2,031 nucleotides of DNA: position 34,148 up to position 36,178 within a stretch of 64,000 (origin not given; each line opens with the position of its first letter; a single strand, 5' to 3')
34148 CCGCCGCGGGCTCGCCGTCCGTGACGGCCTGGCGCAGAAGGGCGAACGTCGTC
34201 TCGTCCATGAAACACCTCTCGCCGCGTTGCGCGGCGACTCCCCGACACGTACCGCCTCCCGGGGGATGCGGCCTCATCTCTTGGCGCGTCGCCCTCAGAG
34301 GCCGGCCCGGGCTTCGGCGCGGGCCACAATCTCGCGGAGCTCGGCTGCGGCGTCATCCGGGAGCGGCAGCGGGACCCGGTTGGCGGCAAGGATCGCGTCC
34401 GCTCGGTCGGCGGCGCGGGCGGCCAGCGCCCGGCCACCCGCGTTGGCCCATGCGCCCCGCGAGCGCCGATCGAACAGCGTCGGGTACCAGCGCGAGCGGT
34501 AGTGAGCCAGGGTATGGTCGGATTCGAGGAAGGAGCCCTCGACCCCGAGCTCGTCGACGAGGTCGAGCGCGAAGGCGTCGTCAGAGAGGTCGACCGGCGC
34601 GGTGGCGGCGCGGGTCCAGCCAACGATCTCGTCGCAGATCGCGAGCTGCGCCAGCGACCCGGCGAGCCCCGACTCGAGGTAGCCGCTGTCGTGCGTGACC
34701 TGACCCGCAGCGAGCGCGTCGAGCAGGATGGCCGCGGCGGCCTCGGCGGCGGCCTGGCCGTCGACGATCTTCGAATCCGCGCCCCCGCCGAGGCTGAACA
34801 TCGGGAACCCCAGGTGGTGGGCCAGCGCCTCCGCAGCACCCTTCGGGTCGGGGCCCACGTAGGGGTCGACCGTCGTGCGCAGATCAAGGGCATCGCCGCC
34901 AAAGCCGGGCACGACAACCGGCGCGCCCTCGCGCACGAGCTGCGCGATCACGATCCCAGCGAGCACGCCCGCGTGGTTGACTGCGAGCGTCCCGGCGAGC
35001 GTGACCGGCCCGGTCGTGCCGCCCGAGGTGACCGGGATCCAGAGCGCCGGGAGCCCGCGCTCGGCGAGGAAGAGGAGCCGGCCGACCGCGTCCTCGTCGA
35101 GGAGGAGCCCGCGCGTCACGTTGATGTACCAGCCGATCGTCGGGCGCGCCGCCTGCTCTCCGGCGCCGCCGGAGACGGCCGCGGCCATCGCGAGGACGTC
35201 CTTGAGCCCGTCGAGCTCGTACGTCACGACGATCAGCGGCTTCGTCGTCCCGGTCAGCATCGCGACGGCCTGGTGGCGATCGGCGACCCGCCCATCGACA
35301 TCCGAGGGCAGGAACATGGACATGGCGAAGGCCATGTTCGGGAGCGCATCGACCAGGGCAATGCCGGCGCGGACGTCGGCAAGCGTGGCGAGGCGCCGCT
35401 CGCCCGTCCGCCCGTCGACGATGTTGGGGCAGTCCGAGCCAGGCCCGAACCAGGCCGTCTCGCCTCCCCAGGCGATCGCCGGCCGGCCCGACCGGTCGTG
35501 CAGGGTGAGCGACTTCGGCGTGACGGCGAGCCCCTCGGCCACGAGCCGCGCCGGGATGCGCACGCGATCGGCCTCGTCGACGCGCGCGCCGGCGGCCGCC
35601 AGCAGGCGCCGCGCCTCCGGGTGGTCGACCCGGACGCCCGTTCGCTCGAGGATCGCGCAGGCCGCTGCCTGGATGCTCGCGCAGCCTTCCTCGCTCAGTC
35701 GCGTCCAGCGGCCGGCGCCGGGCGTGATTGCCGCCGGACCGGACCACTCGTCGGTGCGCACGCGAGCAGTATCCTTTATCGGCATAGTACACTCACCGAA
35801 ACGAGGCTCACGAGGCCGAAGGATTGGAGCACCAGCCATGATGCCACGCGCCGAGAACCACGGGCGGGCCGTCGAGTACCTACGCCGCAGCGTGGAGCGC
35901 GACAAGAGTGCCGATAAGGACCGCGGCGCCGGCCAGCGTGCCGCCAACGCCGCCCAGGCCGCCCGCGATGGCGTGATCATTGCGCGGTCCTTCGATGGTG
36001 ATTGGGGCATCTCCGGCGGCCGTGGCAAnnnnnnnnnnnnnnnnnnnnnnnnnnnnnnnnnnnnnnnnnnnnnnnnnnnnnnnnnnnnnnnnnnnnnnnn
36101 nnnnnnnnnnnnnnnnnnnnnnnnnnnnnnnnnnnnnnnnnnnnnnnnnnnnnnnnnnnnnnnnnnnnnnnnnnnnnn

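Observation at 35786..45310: About 9.5-kb serine-integrase element with no recognisable virion, conjugation, replication or repressor genes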

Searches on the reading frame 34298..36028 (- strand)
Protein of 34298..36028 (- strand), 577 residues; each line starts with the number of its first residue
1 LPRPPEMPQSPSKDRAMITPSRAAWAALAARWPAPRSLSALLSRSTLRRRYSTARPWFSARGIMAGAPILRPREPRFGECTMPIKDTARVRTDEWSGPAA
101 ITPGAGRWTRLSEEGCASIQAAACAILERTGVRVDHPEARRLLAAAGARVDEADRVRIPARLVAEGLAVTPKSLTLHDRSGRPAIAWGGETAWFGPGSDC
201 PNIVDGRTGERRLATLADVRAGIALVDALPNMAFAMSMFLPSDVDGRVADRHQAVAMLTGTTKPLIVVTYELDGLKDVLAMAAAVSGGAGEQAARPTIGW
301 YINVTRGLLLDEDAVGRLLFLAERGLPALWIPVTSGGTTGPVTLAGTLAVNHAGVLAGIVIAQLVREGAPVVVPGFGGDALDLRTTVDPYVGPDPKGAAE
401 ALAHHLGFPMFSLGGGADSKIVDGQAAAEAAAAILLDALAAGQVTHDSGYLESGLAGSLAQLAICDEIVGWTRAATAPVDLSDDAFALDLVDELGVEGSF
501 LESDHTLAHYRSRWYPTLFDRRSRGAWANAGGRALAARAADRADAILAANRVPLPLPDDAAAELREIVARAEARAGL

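Call 9: search_protein_families(library=pfam, max_evalue=0.1, proteins=[window:34298-36028:-])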
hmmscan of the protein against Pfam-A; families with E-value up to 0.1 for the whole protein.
window:34298-36028:- (577 aa): 1 family
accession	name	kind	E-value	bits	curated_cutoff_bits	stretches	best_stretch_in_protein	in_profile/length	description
PF06253.16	MTTB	-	1.1e-83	281.4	25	1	103-574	26-498/500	Trimethylamine methyltransferase (MTTB)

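Call 24: find_related_loci(query=window:34298-35785:-, collection=genome_contigs, flank=10000)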
Query window:34298-35785:- (496 aa) in genome_contigs; peptide patterns used: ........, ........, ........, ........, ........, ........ (x = any residue, [..] = any of these).
109 stretches matched a pattern; 62 encode a relative of the query (tblastn E <= 1e-3); 62 distinct loci.
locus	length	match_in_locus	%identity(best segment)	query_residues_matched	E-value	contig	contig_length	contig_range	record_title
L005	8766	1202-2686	89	2-496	0e+0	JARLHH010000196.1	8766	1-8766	MAG: Candidatus Limnocylindrales bacterium isolate MAG_CO269 MetaCoAG_Bin_269_Oxic_k141_727662, whole genome shotgun seq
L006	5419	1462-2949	89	1-496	0e+0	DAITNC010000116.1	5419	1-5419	MAG TPA_asm: Candidatus Limnocylindrales bacterium isolate CTOTU10849 NODE_5164_length_5419_cov_16.162938, whole genome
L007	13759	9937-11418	87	1-496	0e+0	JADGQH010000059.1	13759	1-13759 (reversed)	MAG: Chloroflexota bacterium isolate Chersky.27_23 contig-100_603, whole genome shotgun sequence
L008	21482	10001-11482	88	3-496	0e+0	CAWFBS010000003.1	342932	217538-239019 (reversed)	MAG: uncultured Chloroflexia bacterium isolate MFD02416.bin.1.133 genome assembly, contig: contig_21904, whole genome sh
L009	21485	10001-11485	89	2-496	0e+0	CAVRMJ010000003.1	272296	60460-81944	MAG: uncultured Chloroflexia bacterium isolate MFD01299.bin.2.143 genome assembly, contig: contig_19968, whole genome sh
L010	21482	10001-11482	87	1-496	0e+0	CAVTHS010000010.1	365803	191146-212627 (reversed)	MAG: uncultured Chloroflexia bacterium isolate MFD05942.bin.2.84 genome assembly, contig: contig_4843, whole genome shot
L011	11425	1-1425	90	22-496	0e+0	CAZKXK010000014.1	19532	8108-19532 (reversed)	MAG TPA_asm: uncultured Anaerolineaceae bacterium isolate binchicken_co50_123 genome assembly, contig: NODE_3090_length_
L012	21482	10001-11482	86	1-496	0e+0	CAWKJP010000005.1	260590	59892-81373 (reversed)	MAG: uncultured Chloroflexia bacterium isolate MFD01872.bin.2.196 genome assembly, contig: contig_108141, whole genome s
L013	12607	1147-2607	88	10-496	0e+0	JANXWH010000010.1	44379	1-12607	MAG: Chloroflexi bacterium isolate GL140_1_metabat_58 GL140_1_k141_2203165, whole genome shotgun sequence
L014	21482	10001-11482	87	1-496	0e+0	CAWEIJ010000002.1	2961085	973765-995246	MAG: uncultured Chloroflexia bacterium isolate MFD06435.bin.2.178 genome assembly, contig: contig_19661, whole genome sh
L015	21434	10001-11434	74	19-496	0e+0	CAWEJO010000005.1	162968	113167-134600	MAG: uncultured Chloroflexia bacterium isolate MFD05942.bin.3.623 genome assembly, contig: contig_13811, whole genome sh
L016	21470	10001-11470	91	2-491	0e+0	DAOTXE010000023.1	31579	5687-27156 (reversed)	MAG TPA_asm: Chloroflexota bacterium isolate H2_222 k103_469798, whole genome shotgun sequence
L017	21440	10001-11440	71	16-496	0e+0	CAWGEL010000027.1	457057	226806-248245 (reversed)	MAG: uncultured Chloroflexia bacterium isolate MFD01872.bin.3.367 genome assembly, contig: contig_80221, whole genome sh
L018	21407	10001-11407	62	26-496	1e-179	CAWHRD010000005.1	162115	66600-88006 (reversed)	MAG: uncultured Chloroflexia bacterium isolate MFD05942.bin.3.408 genome assembly, contig: contig_6585, whole genome sho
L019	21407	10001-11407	62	26-496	4e-178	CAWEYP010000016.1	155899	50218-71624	MAG: uncultured Chloroflexia bacterium isolate MFD05942.bin.2.132 genome assembly, contig: contig_61434, whole genome sh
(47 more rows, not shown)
